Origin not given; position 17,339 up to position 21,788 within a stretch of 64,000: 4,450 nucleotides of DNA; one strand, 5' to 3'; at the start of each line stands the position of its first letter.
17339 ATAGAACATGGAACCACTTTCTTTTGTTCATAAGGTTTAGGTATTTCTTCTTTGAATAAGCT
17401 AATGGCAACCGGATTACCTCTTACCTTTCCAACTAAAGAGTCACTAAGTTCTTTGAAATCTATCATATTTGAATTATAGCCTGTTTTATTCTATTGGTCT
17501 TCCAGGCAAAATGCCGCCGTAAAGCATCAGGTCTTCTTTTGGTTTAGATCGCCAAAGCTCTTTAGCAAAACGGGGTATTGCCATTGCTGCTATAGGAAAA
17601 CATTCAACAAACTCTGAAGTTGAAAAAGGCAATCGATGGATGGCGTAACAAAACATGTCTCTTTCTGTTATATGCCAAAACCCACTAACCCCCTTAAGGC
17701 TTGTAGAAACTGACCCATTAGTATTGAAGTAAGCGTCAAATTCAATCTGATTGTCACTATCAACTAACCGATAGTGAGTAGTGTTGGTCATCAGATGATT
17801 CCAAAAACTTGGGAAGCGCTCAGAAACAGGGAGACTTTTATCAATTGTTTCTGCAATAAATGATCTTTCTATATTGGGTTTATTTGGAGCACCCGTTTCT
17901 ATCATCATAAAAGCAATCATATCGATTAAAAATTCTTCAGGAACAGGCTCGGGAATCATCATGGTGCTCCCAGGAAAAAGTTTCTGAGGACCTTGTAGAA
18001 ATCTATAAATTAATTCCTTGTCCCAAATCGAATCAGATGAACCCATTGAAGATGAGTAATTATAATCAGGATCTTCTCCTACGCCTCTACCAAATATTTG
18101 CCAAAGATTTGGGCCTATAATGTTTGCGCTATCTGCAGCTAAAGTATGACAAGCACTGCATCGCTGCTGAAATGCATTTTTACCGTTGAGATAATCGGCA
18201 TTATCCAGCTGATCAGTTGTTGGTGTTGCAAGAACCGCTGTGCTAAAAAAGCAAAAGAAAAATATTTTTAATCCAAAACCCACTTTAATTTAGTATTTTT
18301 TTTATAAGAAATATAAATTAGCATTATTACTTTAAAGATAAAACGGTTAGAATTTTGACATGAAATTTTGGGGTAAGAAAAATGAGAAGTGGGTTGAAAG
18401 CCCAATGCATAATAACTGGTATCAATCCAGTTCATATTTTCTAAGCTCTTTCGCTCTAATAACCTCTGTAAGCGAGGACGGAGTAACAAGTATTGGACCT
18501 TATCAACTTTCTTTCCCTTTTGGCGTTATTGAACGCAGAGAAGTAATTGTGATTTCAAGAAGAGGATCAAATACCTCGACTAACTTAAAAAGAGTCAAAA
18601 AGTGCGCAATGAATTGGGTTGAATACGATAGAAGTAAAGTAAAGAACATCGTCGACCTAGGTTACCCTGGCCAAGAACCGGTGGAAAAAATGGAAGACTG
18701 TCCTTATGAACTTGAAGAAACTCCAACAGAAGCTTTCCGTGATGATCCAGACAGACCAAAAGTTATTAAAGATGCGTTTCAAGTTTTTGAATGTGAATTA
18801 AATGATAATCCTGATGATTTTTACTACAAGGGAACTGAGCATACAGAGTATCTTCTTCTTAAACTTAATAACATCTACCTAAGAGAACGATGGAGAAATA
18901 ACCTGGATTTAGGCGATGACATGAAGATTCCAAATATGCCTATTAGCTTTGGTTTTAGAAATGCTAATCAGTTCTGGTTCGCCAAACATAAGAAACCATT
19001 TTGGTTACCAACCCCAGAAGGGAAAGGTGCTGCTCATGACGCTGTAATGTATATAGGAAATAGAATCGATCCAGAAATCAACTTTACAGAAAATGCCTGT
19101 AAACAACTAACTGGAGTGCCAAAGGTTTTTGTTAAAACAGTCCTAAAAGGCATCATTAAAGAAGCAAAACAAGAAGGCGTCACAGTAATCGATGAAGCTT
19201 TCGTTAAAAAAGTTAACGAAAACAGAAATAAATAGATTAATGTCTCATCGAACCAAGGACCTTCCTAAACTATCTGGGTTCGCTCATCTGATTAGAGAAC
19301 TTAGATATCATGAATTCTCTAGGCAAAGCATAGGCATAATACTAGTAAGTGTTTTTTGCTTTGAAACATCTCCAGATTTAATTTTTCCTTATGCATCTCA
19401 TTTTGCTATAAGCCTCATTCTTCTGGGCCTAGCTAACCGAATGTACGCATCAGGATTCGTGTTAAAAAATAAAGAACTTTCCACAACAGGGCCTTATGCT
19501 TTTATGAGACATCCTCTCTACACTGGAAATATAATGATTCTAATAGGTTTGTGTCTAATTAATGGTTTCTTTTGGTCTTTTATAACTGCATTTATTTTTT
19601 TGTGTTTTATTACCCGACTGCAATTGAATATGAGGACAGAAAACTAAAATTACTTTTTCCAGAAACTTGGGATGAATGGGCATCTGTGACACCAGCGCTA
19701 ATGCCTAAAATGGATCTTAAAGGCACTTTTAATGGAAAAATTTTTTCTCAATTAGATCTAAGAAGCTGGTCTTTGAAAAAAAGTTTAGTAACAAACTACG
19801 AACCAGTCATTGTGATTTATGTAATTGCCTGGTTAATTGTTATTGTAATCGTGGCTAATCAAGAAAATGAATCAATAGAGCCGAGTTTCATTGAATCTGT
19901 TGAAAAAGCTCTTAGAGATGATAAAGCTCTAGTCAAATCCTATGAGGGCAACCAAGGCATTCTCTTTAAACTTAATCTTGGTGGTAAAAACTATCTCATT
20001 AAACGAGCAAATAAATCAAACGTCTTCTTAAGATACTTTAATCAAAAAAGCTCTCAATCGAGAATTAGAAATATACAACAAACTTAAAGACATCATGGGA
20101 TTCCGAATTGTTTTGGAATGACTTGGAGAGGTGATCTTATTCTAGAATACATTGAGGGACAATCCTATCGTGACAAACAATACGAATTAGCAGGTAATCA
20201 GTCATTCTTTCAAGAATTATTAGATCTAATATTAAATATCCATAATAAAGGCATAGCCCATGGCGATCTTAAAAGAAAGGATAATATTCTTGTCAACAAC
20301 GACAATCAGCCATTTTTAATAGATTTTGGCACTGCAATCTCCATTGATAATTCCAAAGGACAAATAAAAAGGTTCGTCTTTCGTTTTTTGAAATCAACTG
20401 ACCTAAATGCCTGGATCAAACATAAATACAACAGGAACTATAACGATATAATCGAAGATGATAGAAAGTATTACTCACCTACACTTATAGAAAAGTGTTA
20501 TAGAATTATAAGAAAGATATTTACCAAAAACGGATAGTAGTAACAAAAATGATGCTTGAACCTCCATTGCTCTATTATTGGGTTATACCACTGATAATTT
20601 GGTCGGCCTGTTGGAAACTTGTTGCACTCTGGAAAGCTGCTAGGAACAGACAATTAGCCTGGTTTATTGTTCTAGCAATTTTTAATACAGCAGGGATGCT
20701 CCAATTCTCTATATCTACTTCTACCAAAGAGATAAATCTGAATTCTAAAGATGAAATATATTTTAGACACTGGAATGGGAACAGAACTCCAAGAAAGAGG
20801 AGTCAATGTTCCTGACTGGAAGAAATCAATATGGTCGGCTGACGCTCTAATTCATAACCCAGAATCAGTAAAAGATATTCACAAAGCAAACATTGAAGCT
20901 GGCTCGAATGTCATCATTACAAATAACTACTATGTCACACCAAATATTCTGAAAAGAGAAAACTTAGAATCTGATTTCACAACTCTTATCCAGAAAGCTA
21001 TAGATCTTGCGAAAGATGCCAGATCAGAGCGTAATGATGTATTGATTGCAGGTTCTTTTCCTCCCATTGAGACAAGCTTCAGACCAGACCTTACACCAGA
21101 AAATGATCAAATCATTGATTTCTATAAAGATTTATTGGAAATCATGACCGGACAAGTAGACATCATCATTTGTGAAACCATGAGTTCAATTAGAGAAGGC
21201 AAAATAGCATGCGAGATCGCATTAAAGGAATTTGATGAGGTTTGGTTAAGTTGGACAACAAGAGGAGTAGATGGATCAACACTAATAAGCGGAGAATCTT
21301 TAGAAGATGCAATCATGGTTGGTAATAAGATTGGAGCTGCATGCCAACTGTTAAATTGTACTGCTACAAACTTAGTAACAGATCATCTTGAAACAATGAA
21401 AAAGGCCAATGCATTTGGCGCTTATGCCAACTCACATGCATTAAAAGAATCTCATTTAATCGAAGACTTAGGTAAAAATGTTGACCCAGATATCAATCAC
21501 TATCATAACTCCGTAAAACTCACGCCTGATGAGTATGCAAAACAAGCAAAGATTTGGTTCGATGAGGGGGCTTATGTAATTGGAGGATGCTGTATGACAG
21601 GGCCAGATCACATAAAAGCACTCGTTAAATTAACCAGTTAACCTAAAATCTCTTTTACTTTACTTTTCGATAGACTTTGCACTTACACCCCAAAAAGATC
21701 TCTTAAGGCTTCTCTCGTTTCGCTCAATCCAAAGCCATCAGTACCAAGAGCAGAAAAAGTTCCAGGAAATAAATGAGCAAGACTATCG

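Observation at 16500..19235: The same ~45-aa PCP_red-like helical module is fused to two unrelated redox domains in divergently transcribed genes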

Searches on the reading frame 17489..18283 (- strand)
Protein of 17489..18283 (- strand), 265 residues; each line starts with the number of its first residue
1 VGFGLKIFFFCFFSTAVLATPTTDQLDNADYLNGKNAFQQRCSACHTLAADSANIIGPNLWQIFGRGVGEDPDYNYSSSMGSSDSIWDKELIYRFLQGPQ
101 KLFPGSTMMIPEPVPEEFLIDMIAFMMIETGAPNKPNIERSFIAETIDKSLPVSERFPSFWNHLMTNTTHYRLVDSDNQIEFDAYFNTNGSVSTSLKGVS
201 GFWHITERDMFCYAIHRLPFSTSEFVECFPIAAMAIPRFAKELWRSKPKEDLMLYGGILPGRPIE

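Call 4: search_protein_families(library=pfam, max_evalue=1, proteins=[window:17489-18283:-])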
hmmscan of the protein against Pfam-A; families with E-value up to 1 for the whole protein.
seq(265 aa): 2 families
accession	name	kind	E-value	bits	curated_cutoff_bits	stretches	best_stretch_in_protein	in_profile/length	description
PF00034.26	Cytochrom_C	-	2.6e-06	29.1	21.3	1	33-101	3-71/90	Cytochrome c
PF13442.11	Cytochrome_CBB3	-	0.026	15.3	27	1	31-56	3-28/68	Cytochrome C oxidase, cbb3-type, subunit III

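Call 5: search_protein_families(library=ncbifam, max_evalue=1, proteins=[window:17489-18283:-])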
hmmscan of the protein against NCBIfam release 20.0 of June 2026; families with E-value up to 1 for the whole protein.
seq(265 aa): 8 families
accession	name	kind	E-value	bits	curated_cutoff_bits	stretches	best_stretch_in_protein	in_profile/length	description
NF043008.1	Cyt550_Brdyrhiz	equivalog_domain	1.7e-12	47.6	240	1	23-112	19-107/131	cytochrome c-550 CycA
TIGR02603.1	CxxCH_TIGR02603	domain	0.00051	20.1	68.15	1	29-63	1-34/134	putative heme-binding domain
TIGR04494.1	c550_PedF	equivalog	0.0044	16.9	122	1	34-63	54-82/133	cytochrome c-550 PedF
NF052248.1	SorU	equivalog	0.0077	16.5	100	1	39-61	10-33/72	SorU family sulfite dehydrogenase c-type cytochrome subunit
NF040971.1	cytc_ExtS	equivalog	0.016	14.5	100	1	33-116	174-252/262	selenite/tellurite reduction operon c-type cytochrome lipoprotein ExtS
NF050122.1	bc1_QcrC_actin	exception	0.019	14.3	200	1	23-61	33-70/253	cytochrome bc1 complex diheme cytochrome c subunit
NF045930.1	Cytc6PetJCyano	equivalog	0.021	14.7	135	1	16-47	13-44/110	cytochrome c6 PetJ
NF040606.1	CytoC_perox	subfamily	0.052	12.7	150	1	24-52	291-319/524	di-heme-cytochrome C peroxidase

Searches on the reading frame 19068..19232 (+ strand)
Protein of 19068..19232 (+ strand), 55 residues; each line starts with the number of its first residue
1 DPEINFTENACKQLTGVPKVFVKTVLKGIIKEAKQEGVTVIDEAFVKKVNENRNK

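Call 4: search_protein_families(library=pfam, max_evalue=1, proteins=[window:19068-19232:+])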
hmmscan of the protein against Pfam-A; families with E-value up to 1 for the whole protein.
seq(55 aa): 2 families
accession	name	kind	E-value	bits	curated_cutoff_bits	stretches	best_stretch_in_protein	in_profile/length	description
PF08369.16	PCP_red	-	0.036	14.6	32.5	1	7-48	2-43/45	Proto-chlorophyllide reductase 57 kD subunit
PF18652.6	Adhesin_P1_N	-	0.074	13.8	27.1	1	12-48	4-40/106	Adhesin P1 N-terminal domain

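Call 12: search_protein_families(library=pfam, alignment_id=A1, max_evalue=1)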
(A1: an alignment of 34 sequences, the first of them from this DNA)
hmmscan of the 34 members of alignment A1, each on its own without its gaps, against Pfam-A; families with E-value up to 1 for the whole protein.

A. member 1, seq(55 aa): 2 families
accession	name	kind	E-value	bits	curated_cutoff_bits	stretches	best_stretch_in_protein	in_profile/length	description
PF08369.16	PCP_red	-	0.036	14.6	32.5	1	7-48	2-43/45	Proto-chlorophyllide reductase 57 kD subunit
PF18652.6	Adhesin_P1_N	-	0.074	13.8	27.1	1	12-48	4-40/106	Adhesin P1 N-terminal domain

B. families by the number of members that match (of 34 scanned): 8 families
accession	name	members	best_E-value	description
PF08369.16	PCP_red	23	4.2e-05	Proto-chlorophyllide reductase 57 kD subunit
PF20421.4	DHR-2_Lobe_C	7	0.032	DHR-2, Lobe C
PF18652.6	Adhesin_P1_N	4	0.016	Adhesin P1 N-terminal domain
PF11991.13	Trp_DMAT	1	0.039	Tryptophan dimethylallyltransferase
PF00656.27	Peptidase_C14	1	0.051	Caspase domain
PF10884.14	DUF2683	1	0.063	Protein of unknown function (DUF2683)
PF17927.7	Ins134_P3_kin_N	1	0.14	Inositol 1,3,4-trisphosphate 5/6-kinase pre-ATP-grasp domain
PF08671.16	SinI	1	0.17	Anti-repressor SinI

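Call 13: search_solved_structures(query=A1, max_evalue=10, show_alignments=3)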
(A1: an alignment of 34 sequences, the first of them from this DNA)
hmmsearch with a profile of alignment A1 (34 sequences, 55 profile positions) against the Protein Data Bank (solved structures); distinct sequences matched with E-value up to 10: 75 (the best 60 are shown).
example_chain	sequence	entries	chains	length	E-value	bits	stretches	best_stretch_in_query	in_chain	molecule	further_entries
5l3z_A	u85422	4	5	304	0.27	14.1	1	11-41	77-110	polyketide ketoreductase SimC7 | SimC7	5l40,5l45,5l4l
6bgr_A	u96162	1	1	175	0.39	13.6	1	6-28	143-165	Caspase-3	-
6bg1_A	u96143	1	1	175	0.42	13.5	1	6-28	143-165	Caspase-3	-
8smr_J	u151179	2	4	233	0.52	13.2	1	7-20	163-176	Cytochrome c1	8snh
7rn7_A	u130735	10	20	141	0.71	12.8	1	6-28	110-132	Caspase-3 subunit p17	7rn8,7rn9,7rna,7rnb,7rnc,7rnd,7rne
4dcj_A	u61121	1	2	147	0.71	12.8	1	6-28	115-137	Caspase-3 subunit p17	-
1nme_A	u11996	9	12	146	0.74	12.7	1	6-28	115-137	Caspase-3 | caspase-3, p17 subunit | CASPASE-3 SUBUNIT P17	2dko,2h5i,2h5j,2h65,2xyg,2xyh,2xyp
4dco_A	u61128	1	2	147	0.75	12.7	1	6-28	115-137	Caspase-3 subunit p17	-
1gfw_A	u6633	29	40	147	0.75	12.7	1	6-28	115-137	CASPASE-3 (APOPAIN, P20) | APOPAIN | Caspase-3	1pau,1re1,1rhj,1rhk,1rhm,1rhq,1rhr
4dcp_A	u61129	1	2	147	0.76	12.7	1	6-28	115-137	Caspase-3 subunit p17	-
2xzd_A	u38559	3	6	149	0.77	12.7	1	6-28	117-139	CASPASE-3 | CASPASE-3 SUBUNIT P17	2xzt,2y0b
6bgq_A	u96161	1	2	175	0.84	12.6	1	6-28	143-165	Caspase-3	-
5ic4_A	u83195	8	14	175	0.89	12.5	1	6-28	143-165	Caspase-3 subunit p17 | Caspase-3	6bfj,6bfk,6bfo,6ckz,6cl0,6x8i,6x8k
6bg0_A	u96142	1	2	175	0.91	12.5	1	6-28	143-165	Caspase-3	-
6bdv_A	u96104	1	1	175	0.93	12.4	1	6-28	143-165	Caspase-3 subunit p17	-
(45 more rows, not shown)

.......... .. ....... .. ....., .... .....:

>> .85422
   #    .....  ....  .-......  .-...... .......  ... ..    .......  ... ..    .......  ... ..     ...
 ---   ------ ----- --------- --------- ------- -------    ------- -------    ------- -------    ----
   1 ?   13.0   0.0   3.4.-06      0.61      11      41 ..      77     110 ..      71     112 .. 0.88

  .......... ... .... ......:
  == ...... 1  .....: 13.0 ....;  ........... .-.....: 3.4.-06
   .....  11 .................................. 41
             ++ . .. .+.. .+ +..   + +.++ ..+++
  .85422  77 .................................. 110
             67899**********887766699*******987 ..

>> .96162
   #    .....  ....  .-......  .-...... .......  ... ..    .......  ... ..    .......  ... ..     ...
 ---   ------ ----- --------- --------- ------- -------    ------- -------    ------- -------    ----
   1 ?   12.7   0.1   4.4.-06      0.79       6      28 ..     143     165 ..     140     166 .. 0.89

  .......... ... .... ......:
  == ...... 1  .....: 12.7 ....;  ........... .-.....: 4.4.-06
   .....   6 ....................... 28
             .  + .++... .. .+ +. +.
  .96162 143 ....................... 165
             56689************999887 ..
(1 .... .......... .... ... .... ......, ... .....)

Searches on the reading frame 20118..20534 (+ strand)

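Call 79: search_protein_families(library=pfam, max_evalue=0.01, proteins=[window:20118-20534:+])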
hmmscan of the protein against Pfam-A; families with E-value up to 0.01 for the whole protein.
window:20118-20534:+ (139 aa): 5 families
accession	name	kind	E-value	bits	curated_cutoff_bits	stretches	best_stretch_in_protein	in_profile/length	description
PF00069.31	Pkinase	-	7.5e-09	35.8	31.7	1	7-81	75-153/263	Protein kinase domain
PF01163.29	RIO1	-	9e-05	22.6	22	1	7-80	83-158/187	RIO domain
PF03109.22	ABC1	-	0.00017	21.3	22.9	1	7-91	145-233/244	ABC1 atypical kinase-like domain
PF01636.29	APH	-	0.00093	19.5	23.2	1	30-73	154-197/239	Phosphotransferase enzyme family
PF06293.20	Kdo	-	0.0023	17.8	21.3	1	3-77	90-173/207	Lipopolysaccharide kinase (Kdo/WaaP) family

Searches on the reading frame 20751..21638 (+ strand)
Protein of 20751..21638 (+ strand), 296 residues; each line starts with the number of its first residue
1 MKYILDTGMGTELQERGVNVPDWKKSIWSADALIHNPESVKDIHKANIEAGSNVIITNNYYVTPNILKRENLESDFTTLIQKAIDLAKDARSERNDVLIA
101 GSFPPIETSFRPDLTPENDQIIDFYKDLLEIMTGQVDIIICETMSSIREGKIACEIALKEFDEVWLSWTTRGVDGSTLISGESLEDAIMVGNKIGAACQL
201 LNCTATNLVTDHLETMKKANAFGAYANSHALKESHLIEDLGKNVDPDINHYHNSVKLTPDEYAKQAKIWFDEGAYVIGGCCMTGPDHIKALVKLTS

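Call 79: search_protein_families(library=pfam, max_evalue=0.01, proteins=[window:20751-21638:+])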
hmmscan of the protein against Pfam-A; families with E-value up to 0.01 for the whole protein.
window:20751-21638:+ (296 aa): 1 family
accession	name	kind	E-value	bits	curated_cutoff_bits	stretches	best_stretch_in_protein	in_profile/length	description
PF02574.22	S-methyl_trans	-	5.9e-57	194.1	22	1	4-293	2-281/283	Homocysteine S-methyltransferase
